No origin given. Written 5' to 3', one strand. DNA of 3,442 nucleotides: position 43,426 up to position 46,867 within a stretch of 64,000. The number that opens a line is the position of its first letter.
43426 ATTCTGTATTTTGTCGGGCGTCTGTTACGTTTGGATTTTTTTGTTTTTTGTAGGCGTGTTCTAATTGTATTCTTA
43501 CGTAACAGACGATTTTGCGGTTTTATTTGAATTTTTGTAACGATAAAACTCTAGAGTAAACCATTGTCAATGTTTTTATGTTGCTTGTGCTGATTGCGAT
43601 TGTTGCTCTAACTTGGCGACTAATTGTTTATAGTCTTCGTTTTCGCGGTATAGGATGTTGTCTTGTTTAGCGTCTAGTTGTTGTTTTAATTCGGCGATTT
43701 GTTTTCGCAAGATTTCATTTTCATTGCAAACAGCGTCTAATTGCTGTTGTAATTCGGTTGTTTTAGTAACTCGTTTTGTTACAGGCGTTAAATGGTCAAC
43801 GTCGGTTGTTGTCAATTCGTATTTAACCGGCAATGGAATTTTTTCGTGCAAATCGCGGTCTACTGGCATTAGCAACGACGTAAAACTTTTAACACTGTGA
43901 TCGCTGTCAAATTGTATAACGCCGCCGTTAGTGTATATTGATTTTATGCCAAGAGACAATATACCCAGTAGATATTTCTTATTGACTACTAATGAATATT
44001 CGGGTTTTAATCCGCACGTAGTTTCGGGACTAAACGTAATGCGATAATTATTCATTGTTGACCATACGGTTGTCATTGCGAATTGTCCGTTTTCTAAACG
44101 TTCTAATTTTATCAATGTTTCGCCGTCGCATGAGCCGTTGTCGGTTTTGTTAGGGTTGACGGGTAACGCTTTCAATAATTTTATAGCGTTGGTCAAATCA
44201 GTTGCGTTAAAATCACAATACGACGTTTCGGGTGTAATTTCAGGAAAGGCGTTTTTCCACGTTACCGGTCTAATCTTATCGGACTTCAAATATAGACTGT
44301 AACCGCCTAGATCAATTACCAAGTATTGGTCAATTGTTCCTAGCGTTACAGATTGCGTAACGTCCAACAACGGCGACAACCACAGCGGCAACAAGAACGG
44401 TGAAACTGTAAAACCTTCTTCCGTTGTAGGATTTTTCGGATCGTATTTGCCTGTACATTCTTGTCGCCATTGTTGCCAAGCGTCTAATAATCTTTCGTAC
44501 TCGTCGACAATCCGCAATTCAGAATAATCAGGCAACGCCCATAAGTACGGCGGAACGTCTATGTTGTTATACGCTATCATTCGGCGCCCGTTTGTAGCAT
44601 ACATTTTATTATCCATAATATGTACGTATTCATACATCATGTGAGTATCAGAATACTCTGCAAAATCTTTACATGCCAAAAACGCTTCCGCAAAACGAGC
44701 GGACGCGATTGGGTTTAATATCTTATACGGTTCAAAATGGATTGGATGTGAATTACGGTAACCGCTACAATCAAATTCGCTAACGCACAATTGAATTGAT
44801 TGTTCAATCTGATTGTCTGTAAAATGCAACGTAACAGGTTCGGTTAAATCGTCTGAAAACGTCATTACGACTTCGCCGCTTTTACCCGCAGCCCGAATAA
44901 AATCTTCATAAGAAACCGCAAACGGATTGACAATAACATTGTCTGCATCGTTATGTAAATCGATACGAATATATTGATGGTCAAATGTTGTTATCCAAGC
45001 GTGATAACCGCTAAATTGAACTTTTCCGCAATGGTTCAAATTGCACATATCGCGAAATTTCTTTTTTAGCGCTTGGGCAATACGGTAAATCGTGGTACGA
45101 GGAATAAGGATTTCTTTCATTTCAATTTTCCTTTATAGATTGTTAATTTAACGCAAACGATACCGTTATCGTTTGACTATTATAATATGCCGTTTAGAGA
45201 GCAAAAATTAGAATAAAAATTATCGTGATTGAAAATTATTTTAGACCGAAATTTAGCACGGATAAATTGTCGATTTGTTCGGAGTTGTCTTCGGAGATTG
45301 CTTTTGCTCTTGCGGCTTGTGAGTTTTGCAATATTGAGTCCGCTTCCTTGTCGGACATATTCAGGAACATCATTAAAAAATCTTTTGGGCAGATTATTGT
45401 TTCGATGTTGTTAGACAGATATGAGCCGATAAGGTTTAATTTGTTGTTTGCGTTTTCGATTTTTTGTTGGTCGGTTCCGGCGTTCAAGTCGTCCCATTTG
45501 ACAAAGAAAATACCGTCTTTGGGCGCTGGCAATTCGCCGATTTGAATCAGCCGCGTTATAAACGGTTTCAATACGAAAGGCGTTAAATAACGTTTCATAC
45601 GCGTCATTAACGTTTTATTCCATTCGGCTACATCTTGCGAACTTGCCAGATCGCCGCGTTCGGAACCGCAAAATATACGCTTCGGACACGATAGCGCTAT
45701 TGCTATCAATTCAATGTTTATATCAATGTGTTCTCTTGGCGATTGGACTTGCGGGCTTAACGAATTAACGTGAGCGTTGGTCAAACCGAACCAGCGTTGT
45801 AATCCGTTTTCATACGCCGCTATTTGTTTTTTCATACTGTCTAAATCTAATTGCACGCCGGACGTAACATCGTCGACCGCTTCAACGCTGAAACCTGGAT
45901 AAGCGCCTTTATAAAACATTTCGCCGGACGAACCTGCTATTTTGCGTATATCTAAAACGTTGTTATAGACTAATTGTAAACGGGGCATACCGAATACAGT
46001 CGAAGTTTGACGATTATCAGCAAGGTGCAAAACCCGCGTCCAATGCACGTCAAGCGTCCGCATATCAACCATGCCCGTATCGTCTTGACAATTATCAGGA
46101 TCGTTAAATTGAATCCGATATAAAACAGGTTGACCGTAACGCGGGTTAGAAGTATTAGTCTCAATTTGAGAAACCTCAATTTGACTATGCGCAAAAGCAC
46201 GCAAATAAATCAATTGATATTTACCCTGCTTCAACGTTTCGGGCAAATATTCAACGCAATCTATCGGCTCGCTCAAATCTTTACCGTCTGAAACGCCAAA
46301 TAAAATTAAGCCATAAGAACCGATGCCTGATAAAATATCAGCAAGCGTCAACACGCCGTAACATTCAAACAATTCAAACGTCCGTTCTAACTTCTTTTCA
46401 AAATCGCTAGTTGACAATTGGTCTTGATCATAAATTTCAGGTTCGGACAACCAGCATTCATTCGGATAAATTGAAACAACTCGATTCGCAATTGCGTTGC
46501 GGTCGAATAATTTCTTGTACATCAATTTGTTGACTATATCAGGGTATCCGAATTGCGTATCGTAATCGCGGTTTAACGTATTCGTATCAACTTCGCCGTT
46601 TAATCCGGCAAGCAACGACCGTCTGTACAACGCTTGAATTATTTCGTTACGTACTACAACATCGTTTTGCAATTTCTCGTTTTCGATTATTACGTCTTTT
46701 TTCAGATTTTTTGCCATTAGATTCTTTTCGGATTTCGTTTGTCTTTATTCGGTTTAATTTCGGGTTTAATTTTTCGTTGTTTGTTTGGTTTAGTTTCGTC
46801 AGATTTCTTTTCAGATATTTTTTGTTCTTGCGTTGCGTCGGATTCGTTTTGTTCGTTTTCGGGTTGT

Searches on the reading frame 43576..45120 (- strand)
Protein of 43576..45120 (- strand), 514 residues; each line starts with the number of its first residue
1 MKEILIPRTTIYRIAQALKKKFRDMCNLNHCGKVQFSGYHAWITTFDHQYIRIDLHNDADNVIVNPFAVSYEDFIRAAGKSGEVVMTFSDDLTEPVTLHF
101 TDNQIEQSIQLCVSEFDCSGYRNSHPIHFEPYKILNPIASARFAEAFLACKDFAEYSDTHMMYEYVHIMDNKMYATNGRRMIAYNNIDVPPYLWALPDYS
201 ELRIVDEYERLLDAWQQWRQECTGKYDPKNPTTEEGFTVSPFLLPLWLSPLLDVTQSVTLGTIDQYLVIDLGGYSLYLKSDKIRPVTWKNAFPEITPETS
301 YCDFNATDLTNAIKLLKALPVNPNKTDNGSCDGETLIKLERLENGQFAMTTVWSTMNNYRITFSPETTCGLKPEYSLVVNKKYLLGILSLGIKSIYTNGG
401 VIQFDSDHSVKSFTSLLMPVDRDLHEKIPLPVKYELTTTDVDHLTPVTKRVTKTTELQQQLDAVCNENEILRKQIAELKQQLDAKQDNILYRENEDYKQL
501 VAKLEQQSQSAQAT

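Call 5: search_protein_families(library=pfam, proteins=[window:43576-45120:-], max_evalue=0.01)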
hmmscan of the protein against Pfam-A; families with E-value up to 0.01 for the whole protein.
window:43576-45120:- (514 aa): 0 families

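Call 6: search_protein_families(library=padloc, proteins=[window:43576-45120:-], max_evalue=0.01)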
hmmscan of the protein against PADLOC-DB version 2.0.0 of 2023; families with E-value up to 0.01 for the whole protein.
window:43576-45120:- (514 aa): 0 families

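Call 8: search_protein_families(library=phrogs, proteins=[window:43576-45120:-], max_evalue=0.001)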
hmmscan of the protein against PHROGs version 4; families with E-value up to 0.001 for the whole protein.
window:43576-45120:- (514 aa): 0 families

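Call 13: find_related_loci(query=window:43576-45120:-, collection=viral_contigs, flank=10000)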
Query window:43576-45120:- (514 aa) in viral_contigs; peptide patterns used: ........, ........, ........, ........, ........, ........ (x = any residue, [..] = any of these).
1 stretches matched a pattern, but none encodes a relative of the query by tblastn (E <= 1e-3).

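Call 16: find_encoding_contigs(protein=window:43576-45120:-, flank=10000, max_places=10)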
Protein window:43576-45120:- (514 aa): no gene with exactly this product is on record in the collection.

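Call 17: find_homologous_proteins(query=window:43576-45120:-)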
Query window:43576-45120:- (514 aa): 1 proteins with E <= 0.001 among 7298 candidates.
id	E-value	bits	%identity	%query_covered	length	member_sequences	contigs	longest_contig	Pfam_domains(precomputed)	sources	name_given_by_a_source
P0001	0.0e+0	1194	100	100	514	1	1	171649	-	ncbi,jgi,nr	ncbi:MAG: hypothetical protein LBP59_11180 [Planctomycetaceae bacterium]|jgi:hypothetical protein|nr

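Call 18: find_encoding_contigs(protein=P0001, flank=10000, max_places=10)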
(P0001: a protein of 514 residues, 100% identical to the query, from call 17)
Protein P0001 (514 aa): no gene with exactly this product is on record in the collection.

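Call 71: search_protein_families(library=pfam, proteins=[window:43576-45120:-], max_evalue=1)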
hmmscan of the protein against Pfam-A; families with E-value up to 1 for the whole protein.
window:43576-45120:- (514 aa): 6 families
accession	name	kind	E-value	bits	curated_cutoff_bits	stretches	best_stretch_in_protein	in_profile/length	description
PF14662.11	KASH_CCD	-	0.031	14.7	43.3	1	454-513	24-88/191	Coiled-coil region of CCDC155 or KASH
PF06810.17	Phage_scaffold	-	0.078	13.4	35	1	449-512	21-83/170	Phage capsid assembly scaffolding protein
PF11365.13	SOGA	-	0.083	14.4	31.1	1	454-506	2-49/94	Protein SOGA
PF01166.23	TSC22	-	0.16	12.6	30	1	463-502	11-45/57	TSC-22/dip/bun family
PF06156.18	YabA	-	0.26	12.4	30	1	447-491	17-53/103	Initiation control protein YabA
PF08606.16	Prp19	-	0.87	10.1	22.7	0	456-483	11-38/68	Prp19/Pso4-like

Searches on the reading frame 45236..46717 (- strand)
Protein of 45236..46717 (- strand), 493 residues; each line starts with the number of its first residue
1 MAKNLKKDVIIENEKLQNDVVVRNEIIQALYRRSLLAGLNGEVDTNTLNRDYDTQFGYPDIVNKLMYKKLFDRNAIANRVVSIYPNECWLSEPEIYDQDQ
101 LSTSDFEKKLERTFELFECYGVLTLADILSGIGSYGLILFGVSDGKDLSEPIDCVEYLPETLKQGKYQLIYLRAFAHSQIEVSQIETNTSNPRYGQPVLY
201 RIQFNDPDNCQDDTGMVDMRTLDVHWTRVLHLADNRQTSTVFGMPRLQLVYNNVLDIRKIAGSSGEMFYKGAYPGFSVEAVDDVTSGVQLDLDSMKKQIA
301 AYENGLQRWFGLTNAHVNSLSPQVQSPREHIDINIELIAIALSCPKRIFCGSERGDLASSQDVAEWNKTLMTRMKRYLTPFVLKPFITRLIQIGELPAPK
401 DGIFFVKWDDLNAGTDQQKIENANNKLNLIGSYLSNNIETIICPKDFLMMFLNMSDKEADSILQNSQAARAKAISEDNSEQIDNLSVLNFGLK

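Call 8: search_protein_families(library=phrogs, proteins=[window:45236-46717:-], max_evalue=0.001)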
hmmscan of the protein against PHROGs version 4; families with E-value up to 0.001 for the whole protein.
window:45236-46717:- (493 aa): 2 families
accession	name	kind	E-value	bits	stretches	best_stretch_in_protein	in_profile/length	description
phrog_146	-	head and packaging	1.1e-55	190.7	1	44-438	38-414/587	portal protein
phrog_15615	-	head and packaging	1e-05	26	1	63-236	33-181/194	virion structural protein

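Call 24: find_related_loci(query=window:45236-46717:-, collection=viral_contigs, flank=10000)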
Query window:45236-46717:- (493 aa) in viral_contigs; peptide patterns used: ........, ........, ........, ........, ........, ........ (x = any residue, [..] = any of these).
20 stretches matched a pattern; 1 encode a relative of the query (tblastn E <= 1e-3); 1 distinct loci.
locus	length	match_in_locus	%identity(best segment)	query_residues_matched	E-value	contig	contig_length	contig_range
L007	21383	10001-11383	44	20-486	2e-137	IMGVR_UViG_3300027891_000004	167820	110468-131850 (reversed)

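Call 29: find_related_loci(query=A1, collection=metagenome_contigs, flank=10000)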
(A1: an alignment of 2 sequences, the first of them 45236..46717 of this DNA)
Query A1 (493 aa) in metagenome_contigs; peptide patterns used: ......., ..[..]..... (x = any residue, [..] = any of these).
324 stretches matched a pattern; 14 encode a relative of the query (tblastn E <= 1e-3); 14 distinct loci.
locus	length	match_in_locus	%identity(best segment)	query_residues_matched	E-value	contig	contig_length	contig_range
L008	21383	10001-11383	44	20-486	9e-137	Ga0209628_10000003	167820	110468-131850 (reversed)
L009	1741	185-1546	44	14-474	2e-144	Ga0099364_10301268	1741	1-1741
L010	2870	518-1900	41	2-467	7e-130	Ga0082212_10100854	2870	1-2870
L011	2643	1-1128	47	97-483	2e-125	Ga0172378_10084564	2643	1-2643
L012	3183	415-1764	42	12-466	6e-122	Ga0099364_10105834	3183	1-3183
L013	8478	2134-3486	41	12-467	6e-117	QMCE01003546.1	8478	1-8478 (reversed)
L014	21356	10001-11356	39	2-459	7e-118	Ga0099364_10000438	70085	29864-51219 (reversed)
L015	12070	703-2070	37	5-465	9e-107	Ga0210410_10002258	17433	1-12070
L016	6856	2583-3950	37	7-467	1e-106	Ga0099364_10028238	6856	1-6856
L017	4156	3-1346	36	85-481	3e-97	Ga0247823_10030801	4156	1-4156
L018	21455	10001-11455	29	4-476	1e-67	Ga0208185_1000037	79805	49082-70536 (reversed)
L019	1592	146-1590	40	2-314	1e-67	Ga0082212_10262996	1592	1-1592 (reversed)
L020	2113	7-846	36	195-477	5e-63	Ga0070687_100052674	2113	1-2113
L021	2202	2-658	44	242-462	4e-61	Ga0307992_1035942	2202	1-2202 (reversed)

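Call 49: search_dna_similar(query=window:45236-46717:-, collection=phages, mode=protein, max_rows=12)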
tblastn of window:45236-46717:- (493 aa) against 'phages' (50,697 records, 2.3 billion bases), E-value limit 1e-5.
Records with a match: 345; places in all: 345; records where one place covers at least 80% of the query: 88.
Best place of each record, by identity: <60% 345.
By first word of the organism name: Salmonella 138; Klebsiella 57; Pseudomonas 43; Escherichia 26; Vibrio 19; Aeromonas 7; Pseudoalteromonas 7; Erwinia 6; Mannheimia 5; Enterobacter 5; and 18 more.
By host as written in the record: - 79; Klebsiella pneumoniae 32; Pseudomonas aeruginosa 20; Escherichia coli 11; Salmonella enterica 9; Salmonella enterica subsp. enterica serovar Typhimurium 9; Salmonella sp. 8; Escherichia coli K-12 5; and 108 more.
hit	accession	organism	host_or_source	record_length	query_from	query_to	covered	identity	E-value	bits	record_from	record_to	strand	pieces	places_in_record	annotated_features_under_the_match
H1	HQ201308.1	Cronobacter phage ENT47670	Cronobacter sakazakii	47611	24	422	81%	28.4%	2e-37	152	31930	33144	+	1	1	hypothetical protein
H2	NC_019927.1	Cronobacter phage ENT47670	Cronobacter sakazakii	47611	24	422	81%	28.4%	2e-37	152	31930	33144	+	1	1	portal protein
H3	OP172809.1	Klebsiella phage KP591P1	Klebsiella pneumoniae DA591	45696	13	421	83%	27.1%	1e-27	123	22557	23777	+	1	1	hypothetical protein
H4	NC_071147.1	Klebsiella phage KP591P1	Klebsiella pneumoniae DA591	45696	13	421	83%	27.1%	1e-27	123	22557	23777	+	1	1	portal protein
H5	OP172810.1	Klebsiella phage KP591P3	Klebsiella pneumoniae DA591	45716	13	421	83%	27.1%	1e-27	122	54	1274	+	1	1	hypothetical protein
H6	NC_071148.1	Klebsiella phage KP591P3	Klebsiella pneumoniae DA591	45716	13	421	83%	27.1%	1e-27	122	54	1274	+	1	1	portal protein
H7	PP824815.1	Klebsiella phage DP01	Klebsiella pneumoniae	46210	13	421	83%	26.6%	5e-28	124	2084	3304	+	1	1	portal protein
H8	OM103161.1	Klebsiella phage KpnS_VR6602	Klebsiella pneumoniae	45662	13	421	83%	26.6%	3e-27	122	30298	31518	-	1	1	portal (connector) protein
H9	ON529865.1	Brevundimonas phage vB_BpoS-StAshley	Brevundimonas pondensis LVF1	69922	33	397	74%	29.5%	2e-38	155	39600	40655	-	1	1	hypothetical protein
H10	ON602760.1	Klebsiella phage VLCpiS13d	Klebsiella pneumoniae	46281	13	421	83%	26.4%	5e-25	115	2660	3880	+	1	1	portal protein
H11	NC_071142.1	Klebsiella phage VLCpiS13d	Klebsiella pneumoniae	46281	13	421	83%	26.4%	5e-25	115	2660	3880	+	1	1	portal protein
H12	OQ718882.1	Klebsiella phage vB_KpnS_SCNJ1-C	Klebsiella pneumonia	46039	13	421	83%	26.2%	1e-27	123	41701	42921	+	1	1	hypothetical protein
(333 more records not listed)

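Call 70: find_related_loci(query=A1, collection=genome_contigs, flank=10000)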
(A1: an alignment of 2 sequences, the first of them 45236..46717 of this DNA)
Query A1 (493 aa) in genome_contigs; peptide patterns used: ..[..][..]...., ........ (x = any residue, [..] = any of these).
35 stretches matched a pattern, but none encodes a relative of the query by tblastn (E <= 1e-3).

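Call 71: search_protein_families(library=pfam, proteins=[L007:11429-12157:+], max_evalue=1)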
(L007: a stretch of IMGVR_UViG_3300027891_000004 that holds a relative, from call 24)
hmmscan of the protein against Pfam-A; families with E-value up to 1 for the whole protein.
L007:11429-12157:+ (242 aa): 2 families
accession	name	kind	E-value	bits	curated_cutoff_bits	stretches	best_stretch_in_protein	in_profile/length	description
PF11186.13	DUF2972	-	0.067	13.6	22.2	1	140-194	114-168/199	Protein of unknown function (DUF2972)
PF04711.18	ApoA-II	-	0.11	13.3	27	1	130-184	16-69/99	Apolipoprotein A-II (ApoA-II)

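Call 77: search_protein_families(library=pfam, proteins=[L013:3553-4182:+, L013:4183-4821:+, L013:4891-6126:+, L014:11867-12604:+, L014:12637-13500:+, L014:13497-14234:+, L014:14192-15154:+, L015:3527-4357:+, L016:4026-4640:+, L016:4633-5325:+], max_evalue=0.001)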
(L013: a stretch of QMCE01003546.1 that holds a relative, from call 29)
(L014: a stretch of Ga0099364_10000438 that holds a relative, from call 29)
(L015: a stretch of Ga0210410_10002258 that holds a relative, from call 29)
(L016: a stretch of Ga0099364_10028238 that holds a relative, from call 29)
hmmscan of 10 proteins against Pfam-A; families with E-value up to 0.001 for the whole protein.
L013:3553-4182:+ (209 aa): 0 families

L013:4183-4821:+ (212 aa): 0 families

L013:4891-6126:+ (411 aa): 0 families

L014:11867-12604:+ (245 aa): 0 families

L014:12637-13500:+ (287 aa): 3 families
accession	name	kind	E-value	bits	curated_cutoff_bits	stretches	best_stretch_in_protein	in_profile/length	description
PF01555.25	N6_N4_Mtase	-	1.9e-40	139.6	26.7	1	24-253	1-220/221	DNA methylase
PF01170.24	UPF0020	-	8e-06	26.1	22.3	0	195-240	8-54/197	RMKL-like, methyltransferase domain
PF13649.12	Methyltransf_25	-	0.00043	21.3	27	0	218-282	1-69/97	Methyltransferase domain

L014:13497-14234:+ (245 aa): 0 families

L014:14192-15154:+ (320 aa): 5 families
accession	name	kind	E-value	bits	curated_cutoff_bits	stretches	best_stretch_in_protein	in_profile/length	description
PF13155.12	Toprim_2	-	6.5e-09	36.5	22.1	1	221-286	1-67/88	Toprim-like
PF13662.12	Toprim_4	-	2.2e-05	25.1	25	1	218-286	1-75/85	Toprim domain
PF08275.17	DNAG_N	-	7.8e-05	23.2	26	0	160-196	73-110/128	DNA primase catalytic core, N-terminal domain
PF13362.12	Toprim_3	-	0.00015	22.6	27.2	1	220-285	2-67/95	Toprim domain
PF01751.28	Toprim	-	0.00027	21.5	23.1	1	219-283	1-78/96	Toprim domain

L015:3527-4357:+ (276 aa): 0 families

L016:4026-4640:+ (204 aa): 0 families

L016:4633-5325:+ (230 aa): 0 families

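Call 78: search_protein_families(library=padloc, proteins=[L013:3553-4182:+, L013:4183-4821:+, L013:4891-6126:+, L014:11867-12604:+, L014:12637-13500:+, L014:13497-14234:+, L014:14192-15154:+, L015:3527-4357:+, L016:4026-4640:+, L016:4633-5325:+], max_evalue=0.001)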
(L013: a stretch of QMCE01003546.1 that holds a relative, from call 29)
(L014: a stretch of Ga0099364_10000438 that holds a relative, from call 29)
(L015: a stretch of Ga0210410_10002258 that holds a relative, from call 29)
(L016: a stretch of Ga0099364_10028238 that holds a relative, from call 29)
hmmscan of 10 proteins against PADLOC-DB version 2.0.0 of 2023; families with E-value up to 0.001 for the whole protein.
L013:3553-4182:+ (209 aa): 1 family
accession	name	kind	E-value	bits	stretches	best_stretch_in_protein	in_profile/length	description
PDLC03229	MTase_II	-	0.00011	19.2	1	21-118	24-111/436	Type II methyltransferase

L013:4183-4821:+ (212 aa): 0 families

L013:4891-6126:+ (411 aa): 0 families

L014:11867-12604:+ (245 aa): 0 families

L014:12637-13500:+ (287 aa): 62 families (the best 25 are shown)
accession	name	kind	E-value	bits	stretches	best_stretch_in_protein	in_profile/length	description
PDLC03714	oMTase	-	1.9e-45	153.4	1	2-269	1-269/279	orphan methyltransferase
PDLC03353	MTase_II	-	6.8e-40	135.2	2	178-257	174-251/260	Type II methyltransferase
PDLC03387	MTase_II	-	8.4e-38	128.2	2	91-261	137-280/289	Type II methyltransferase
PDLC03371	MTase_II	-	8.9e-36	121.7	2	53-258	80-254/260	Type II methyltransferase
PDLC03350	MTase_II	-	2.2e-34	117.3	2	179-258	221-297/312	Type II methyltransferase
PDLC03299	MTase_II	-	2.1e-28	97.7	1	5-257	15-258/296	Type II methyltransferase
PDLC03320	MTase_II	-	3.4e-24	83.5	1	115-258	141-276/289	Type II methyltransferase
PDLC03283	MTase_II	-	8.4e-24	82.5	2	192-263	207-278/352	Type II methyltransferase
PDLC03230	MTase_II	-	2.9e-22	77.5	1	4-257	35-283/360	Type II methyltransferase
PDLC03260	MTase_II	-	2.6e-19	67.3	1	191-256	242-307/349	Type II methyltransferase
PDLC03295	MTase_II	-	9.1e-19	66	2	191-260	200-270/292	Type II methyltransferase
PDLC03216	MTase_II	-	9.7e-19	65.6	2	192-270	191-269/364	Type II methyltransferase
PDLC03738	oMTase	-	3.7e-18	63.4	1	191-265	200-274/376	orphan methyltransferase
PDLC03305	MTase_II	-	5.9e-18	63.4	1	170-256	163-242/513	Type II methyltransferase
PDLC03228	MTase_II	-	7.4e-18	63.2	2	194-257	143-206/227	Type II methyltransferase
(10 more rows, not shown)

L014:13497-14234:+ (245 aa): 0 families

L014:14192-15154:+ (320 aa): 2 families
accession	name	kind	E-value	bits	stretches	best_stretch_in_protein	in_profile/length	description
PDLC03767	RT_UG29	-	0.00019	16.9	1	164-291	203-340/2280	DRT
PDLC03800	RTasDnaG-like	-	0.00089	16.1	0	163-289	234-353/550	DRT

L015:3527-4357:+ (276 aa): 0 families

L016:4026-4640:+ (204 aa): 1 family
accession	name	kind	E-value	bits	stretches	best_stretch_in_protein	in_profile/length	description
PDLC03229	MTase_II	-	5.2e-06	23.5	1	29-128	31-121/436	Type II methyltransferase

L016:4633-5325:+ (230 aa): 0 families
